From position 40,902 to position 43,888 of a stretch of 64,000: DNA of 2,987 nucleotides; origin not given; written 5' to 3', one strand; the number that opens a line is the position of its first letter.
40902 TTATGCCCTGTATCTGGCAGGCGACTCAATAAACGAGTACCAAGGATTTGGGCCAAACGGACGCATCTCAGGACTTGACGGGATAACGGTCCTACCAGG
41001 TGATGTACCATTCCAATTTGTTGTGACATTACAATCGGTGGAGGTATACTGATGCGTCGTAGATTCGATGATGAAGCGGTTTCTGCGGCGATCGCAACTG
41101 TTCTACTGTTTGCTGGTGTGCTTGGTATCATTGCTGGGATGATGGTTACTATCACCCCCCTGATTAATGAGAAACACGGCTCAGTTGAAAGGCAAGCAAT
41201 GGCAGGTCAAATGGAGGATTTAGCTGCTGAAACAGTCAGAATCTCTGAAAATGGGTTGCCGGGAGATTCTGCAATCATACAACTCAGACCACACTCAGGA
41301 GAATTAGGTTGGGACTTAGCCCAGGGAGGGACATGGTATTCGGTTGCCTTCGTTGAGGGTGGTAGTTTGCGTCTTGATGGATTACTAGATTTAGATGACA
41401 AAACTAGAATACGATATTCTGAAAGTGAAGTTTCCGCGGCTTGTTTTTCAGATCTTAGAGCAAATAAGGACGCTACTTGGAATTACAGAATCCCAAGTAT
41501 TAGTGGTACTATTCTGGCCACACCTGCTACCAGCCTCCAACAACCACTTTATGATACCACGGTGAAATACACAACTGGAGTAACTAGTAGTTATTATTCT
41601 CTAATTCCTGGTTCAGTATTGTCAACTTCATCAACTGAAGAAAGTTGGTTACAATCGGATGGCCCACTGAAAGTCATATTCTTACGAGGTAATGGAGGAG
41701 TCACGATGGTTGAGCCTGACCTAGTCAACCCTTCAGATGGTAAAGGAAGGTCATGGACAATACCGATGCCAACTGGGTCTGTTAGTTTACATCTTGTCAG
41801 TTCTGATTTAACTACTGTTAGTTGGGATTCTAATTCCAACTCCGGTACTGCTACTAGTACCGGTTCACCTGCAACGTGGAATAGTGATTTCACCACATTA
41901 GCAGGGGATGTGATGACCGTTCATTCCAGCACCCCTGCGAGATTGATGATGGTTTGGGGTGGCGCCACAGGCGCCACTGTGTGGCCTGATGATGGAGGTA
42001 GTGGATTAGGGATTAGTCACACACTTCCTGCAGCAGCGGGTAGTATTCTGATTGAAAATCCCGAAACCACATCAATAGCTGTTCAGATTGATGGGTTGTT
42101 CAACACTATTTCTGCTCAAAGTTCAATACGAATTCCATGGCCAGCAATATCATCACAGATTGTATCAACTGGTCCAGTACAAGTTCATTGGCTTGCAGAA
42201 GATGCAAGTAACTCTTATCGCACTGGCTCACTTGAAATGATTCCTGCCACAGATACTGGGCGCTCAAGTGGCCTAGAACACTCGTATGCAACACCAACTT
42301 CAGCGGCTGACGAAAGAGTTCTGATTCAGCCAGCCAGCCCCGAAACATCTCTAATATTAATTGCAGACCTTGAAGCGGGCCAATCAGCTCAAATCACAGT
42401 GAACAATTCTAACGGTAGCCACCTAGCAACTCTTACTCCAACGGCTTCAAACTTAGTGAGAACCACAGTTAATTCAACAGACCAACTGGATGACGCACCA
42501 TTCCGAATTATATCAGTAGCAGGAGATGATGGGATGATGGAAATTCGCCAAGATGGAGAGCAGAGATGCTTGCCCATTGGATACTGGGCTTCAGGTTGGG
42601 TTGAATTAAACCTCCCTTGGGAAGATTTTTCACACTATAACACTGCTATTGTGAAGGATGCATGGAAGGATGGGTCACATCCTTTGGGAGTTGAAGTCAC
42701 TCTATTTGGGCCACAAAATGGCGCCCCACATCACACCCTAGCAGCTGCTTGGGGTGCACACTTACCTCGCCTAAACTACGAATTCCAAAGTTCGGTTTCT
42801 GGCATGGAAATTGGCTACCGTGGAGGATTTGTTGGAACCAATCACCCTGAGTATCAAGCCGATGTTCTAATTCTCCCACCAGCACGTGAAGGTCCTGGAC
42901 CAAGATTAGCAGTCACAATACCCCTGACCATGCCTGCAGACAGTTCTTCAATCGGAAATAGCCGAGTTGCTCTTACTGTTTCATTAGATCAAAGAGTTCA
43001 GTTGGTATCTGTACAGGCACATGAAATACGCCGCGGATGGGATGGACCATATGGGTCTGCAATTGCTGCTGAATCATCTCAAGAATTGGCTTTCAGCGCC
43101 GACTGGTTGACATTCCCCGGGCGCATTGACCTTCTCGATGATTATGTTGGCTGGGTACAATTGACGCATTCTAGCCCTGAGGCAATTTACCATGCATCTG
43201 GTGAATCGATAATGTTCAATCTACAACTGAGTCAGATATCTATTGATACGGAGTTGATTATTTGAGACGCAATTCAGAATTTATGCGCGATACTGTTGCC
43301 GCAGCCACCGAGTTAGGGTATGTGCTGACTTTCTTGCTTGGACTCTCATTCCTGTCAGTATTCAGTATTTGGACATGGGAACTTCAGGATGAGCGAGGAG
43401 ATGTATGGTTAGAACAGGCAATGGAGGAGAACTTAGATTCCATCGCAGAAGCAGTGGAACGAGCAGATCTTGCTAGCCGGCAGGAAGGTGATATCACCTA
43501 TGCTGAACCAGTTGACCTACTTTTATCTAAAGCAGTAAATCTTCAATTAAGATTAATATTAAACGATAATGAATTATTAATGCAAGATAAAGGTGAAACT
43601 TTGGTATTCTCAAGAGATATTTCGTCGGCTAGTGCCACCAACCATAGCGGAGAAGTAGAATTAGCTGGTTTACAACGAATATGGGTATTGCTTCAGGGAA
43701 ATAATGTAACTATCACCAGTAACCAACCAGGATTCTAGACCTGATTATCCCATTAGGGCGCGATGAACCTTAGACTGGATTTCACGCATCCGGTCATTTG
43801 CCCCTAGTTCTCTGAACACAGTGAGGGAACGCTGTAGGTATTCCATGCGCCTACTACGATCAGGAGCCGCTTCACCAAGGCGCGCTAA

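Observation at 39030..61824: Candidate self-contained surface glyco-appendage module: pilin-like operon converging on an aglB-protease-adhesin-STAND string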

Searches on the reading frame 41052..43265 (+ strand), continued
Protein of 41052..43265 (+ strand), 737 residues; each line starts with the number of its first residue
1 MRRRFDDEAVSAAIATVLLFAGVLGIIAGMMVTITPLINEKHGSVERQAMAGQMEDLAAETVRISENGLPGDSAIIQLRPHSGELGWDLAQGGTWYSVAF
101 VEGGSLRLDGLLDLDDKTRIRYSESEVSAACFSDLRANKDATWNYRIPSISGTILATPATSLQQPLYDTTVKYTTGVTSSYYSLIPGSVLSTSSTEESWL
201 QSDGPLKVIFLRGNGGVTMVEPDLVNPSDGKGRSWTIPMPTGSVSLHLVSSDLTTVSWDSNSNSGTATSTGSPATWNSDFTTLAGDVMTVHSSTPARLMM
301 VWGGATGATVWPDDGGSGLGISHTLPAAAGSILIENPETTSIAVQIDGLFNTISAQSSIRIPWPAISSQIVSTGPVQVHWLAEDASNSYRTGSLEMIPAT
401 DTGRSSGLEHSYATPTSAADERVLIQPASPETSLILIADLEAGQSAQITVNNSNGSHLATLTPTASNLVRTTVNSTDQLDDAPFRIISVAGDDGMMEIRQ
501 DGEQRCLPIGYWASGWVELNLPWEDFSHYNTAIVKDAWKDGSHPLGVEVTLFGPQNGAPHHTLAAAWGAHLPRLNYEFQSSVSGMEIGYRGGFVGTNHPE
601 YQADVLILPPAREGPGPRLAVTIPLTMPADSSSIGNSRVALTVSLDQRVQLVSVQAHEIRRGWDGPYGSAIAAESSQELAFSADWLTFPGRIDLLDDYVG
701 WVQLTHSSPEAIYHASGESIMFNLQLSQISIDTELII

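Call 54: predict_structure(alignment_id=A4)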
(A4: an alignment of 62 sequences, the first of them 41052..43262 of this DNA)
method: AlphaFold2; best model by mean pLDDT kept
length: 737 residues; sequences in the alignment: 62
mean_pLDDT: 75.2   pTM: 0.77
mean pLDDT of the five models: 75.2, 74.5, 72.9, 70.0, 68.8
residues with pLDDT >= 90: 167; 70-90: 347; 50-70: 140; < 50: 83
segments of 3 or more residues with pLDDT < 50: 1-6, 163-165, 612-619, 656-718
pLDDT, mean of each block of 10 residues (from residue 1): 44 58 64 61 74 85 78 84 79 65 67 80 78 76 88 90 62 89 90 90 90 92 66 88 93 90 90 91 91 91 88 89 90 90 89 89 86 93 71 88 91 73 86 87 85 77 73 76 88 90 86 75 81 79 82 85 79 77 69 66 61 43 74 75 80 51 31 28 26 28 29 34 72 74
secondary structure, 60 per line:
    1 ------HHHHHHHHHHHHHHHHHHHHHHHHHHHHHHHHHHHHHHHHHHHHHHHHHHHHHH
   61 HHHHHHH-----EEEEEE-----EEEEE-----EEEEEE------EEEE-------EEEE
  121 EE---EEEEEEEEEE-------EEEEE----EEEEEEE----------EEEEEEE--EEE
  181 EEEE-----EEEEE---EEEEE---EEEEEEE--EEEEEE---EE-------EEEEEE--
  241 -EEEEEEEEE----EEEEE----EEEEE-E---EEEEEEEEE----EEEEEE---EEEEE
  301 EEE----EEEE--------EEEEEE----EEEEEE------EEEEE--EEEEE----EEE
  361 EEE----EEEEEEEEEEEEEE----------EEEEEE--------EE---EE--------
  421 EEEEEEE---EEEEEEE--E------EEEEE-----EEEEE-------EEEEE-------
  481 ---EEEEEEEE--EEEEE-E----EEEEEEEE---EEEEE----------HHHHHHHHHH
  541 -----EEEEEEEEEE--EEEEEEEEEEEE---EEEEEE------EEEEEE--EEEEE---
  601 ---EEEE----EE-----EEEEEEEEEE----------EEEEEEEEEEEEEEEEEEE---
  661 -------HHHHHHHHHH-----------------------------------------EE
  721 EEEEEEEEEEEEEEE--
elements in order (helices of 4 or more, strands of 3 or more residues): H7-67 E73-78 E84-88 E94-99 E106-109 E117-122 E126-135 E143-147 E152-158 E169-175 E178-184 E190-194 E198-202 E206-212 E215-220 E233-238 E242-250 E255-259 E264-268 E274-282 E287-292 E296-303 E308-311 E320-325 E330-335 E342-346 E349-353 E358-363 E368-381 E392-397 E421-427 E431-437 E447-451 E457-461 E469-473 E484-491 E494-498 E505-512 E516-520 H531-540 E546-555 E558-569 E573-578 E585-590 E593-597 E604-607 E619-628 E639-657 H668-677 E719-735
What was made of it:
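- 41052..43265 (+): pil737: large modular pilin-like protein. The N-terminal motif D-[DE]-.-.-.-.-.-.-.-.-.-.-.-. is invariant. A predicted 60-residue helix is followed by multiple beta-sandwich domains. The family is restricted to this order. AF2 pLDDT 75.2, pTM 0.77, helix 7-67 then all-beta (call 54).
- On Archaeal type IV pilin-like proteins (class III signal peptide; Pfam Pilin_N PF07790): pil737 AF2 model: helix 7-67, then beta strands, pTM 0.77 (call 54).
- AF2 gives a 60-residue N-terminal helix plus beta domains (call 54).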

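Call 58: fold_search(model_id=the predicted structure, library=pdb)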
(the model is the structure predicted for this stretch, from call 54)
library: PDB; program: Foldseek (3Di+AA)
matches with E <= 10: 1573; with E <= 0.001: 73
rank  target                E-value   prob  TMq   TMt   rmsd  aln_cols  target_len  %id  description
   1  4w8j                  1.4e-05  0.75  0.10  0.08  42.1       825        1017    8  Structure of the full-length insecticidal protein Cry1Ac reveals intriguing details of toxin packaging into in vivo form (released 2014-09-17)
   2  7u1h_B                1.7e-05  0.97  0.09  0.15  17.9       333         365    8  Crystal structure of Lens culinaris vicilin (released 2022-03-09)
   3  7u1j_C                1.8e-05  0.98  0.10  0.18  18.0       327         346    8  Crystal structure of Pisum sativum convicilin (released 2022-03-30)
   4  7u1j_B                2.0e-05  0.93  0.08  0.14  18.5       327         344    9  Crystal structure of Pisum sativum convicilin (released 2022-03-30)
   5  6v7j_B                2.5e-05  0.90  0.08  0.14  19.7       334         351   10  The C2221 crystal form of canavalin at 173 K (released 2020-02-19)
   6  7m0r_E                3.1e-05  0.89  0.11  0.16  26.3       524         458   10  Cryo-EM structure of the Sema3A/PlexinA4/Neuropilin 1 complex (released 2021-05-05)
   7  3smh_C                4.0e-05  0.91  0.08  0.14  18.4       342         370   10  Crystal structure of major peanut allergen Ara h 1 (released 2012-02-15)
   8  1ipj_B                4.2e-05  0.93  0.08  0.14  19.3       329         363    7  CRYSTAL STRUCTURES OF RECOMBINANT AND NATIVE SOYBEAN BETA-CONGLYCININ BETA HOMOTRIMERS COMPLEXES WITH N-ACETYL-D-GLUCO (released 2002-05-16)
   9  7u1i_B                4.5e-05  0.92  0.09  0.15  19.7       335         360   10  Crystal structure of Pisum sativum vicilin (released 2022-03-16)
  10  6v7j_A                4.7e-05  0.85  0.08  0.14  19.2       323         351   10  The C2221 crystal form of canavalin at 173 K (released 2020-02-19)
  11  7u1i_A                5.0e-05  0.90  0.08  0.14  19.6       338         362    9  Crystal structure of Pisum sativum vicilin (released 2022-03-16)
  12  3smh_B                5.2e-05  0.90  0.08  0.14  18.2       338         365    9  Crystal structure of major peanut allergen Ara h 1 (released 2012-02-15)
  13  7u1h_A                6.4e-05  0.91  0.09  0.16  18.1       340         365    9  Crystal structure of Lens culinaris vicilin (released 2022-03-09)
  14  1uik_B                6.4e-05  0.89  0.08  0.14  19.3       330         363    7  Crystal structure of soybean beta-conglycinin alpha prime homotrimer (released 2004-07-16)
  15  7u1j_A                7.1e-05  0.80  0.08  0.13  18.9       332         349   10  Crystal structure of Pisum sativum convicilin (released 2022-03-30)
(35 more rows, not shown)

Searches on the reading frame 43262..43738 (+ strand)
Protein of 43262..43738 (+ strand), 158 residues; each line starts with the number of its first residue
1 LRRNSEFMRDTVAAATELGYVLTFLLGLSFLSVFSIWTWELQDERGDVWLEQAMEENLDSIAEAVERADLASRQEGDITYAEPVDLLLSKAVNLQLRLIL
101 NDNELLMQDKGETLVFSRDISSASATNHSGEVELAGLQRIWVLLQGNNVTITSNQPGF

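Call 4: search_protein_families(library=pfam, proteins=[window:43262-43738:+], max_evalue=0.01)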
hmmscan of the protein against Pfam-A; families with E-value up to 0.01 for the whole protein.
window:43262-43738:+ (158 aa): 0 families

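Call 17: search_protein_families(library=pfam, proteins=[window:43262-43738:+], max_evalue=10)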
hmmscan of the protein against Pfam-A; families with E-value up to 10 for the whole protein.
window:43262-43738:+ (158 aa): 1 family
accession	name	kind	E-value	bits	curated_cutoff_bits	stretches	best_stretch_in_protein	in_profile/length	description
PF05962.17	HutD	-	0.11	13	25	1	104-154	18-69/181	HutD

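Call 18: search_protein_families(library=ncbifam, proteins=[window:43262-43738:+], max_evalue=1)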
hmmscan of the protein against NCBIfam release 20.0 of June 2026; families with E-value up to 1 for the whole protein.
window:43262-43738:+ (158 aa): 0 families

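Call 60: find_homologous_proteins(query=window:43262-43735:+)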
Query window:43262-43735:+ (158 aa): 23 proteins with E <= 0.001 among 146 candidates.
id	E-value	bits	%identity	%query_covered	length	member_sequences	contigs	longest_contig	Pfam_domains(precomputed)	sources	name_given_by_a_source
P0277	3.0e-89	315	92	100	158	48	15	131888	-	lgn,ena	-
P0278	6.3e-85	301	89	100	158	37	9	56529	-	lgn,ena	-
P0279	6.1e-68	246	71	100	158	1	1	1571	-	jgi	jgi:hypothetical protein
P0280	2.3e-64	234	68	100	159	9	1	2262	-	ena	-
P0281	5.5e-64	233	92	76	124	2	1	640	-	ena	-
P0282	2.4e-63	231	66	100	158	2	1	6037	-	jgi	-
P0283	3.4e-63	230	66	100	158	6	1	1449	-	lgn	-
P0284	6.3e-63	229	65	100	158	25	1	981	-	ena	-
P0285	1.3e-62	228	68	94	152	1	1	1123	-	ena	-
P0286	4.3e-62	227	68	94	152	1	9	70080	-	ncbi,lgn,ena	-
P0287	2.6e-61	224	68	94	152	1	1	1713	-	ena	-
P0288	3.6e-60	220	61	100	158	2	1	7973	-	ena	-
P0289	1.7e-59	218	64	100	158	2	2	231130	-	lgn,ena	-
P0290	1.2e-57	212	100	66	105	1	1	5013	-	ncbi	-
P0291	1.3e-56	209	63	99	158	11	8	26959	-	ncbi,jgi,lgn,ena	-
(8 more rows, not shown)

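Call 67: predict_structure(alignment_id=A5)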
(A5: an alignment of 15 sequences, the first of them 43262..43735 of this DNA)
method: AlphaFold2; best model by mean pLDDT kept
length: 158 residues; sequences in the alignment: 15
mean_pLDDT: 40.1   pTM: 0.29
mean pLDDT of the five models: 40.1, 39.9, 39.3, 38.8, 38.8
residues with pLDDT >= 90: 0; 70-90: 0; 50-70: 21; < 50: 137
segments of 3 or more residues with pLDDT < 50: 1-51, 74-96, 98-110, 114-158
pLDDT, mean of each block of 10 residues (from residue 1): 28 32 43 38 43 52 52 44 44 45 44 46 31 32 33 34
secondary structure, 60 per line:
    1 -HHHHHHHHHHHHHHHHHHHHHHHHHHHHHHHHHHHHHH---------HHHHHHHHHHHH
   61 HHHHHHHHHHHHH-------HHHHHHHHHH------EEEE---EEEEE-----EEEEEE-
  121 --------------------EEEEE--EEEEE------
elements in order: H2-39 H49-73 H81-90 E97-100 E104-108 E114-119 E141-145 E148-152
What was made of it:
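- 43262..43738 (+): pil158: small protein with one N-terminal hydrophobic helix and the invariant motif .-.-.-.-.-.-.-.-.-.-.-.. It is translationally coupled to pil737. Pilin membership is not shown. AF2 failed with pLDDT 40 (call 67).
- On Archaeal type IV pilin-like proteins (class III signal peptide; Pfam Pilin_N PF07790): The pil158 model is unusable at pLDDT 40 (call 67). pil339 was not modelled.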

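Call 77: search_protein_families(library=pfam, alignment_id=A3, max_evalue=1)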
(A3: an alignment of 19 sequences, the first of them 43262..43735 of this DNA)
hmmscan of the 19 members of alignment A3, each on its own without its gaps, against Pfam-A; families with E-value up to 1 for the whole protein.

A. member 1, window:43262-43735:+ (158 aa): 1 family
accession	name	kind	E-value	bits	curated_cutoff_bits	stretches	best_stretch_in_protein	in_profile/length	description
PF05962.17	HutD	-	0.11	13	25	1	104-154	18-69/181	HutD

B. families by the number of members that match (of 19 scanned): 12 families
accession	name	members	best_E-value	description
PF12229.13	PG_binding_4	2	0.0075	Putative peptidoglycan binding domain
PF06898.16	YqfD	2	0.0094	Putative stage IV sporulation protein YqfD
PF23928.1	DUF7266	2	0.018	Family of unknown function (DUF7266)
PF06908.16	YpsA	2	0.034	YspA SLOG family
PF07857.17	TMEM144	2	0.1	Transmembrane family, TMEM144 of transporters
PF10273.14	WGG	1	0.055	Pre-rRNA-processing protein TSR2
PF10604.15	Polyketide_cyc2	1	0.1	Polyketide cyclase / dehydrase and lipid transport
PF05962.17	HutD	1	0.11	HutD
PF22843.2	CATSPERE_NTD2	1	0.12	CATSPERE second N-terminal domain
PF04305.20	DUF455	1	0.14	Protein of unknown function (DUF455)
PF24321.1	DUF7493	1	0.17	Domain of unknown function (DUF7493)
PF25272.1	VERL_C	1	0.21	Vitelline envelope sperm lysin receptor, C-terminal domain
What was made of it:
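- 43262..43738 (+): No Pfam family (calls 17, 77).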
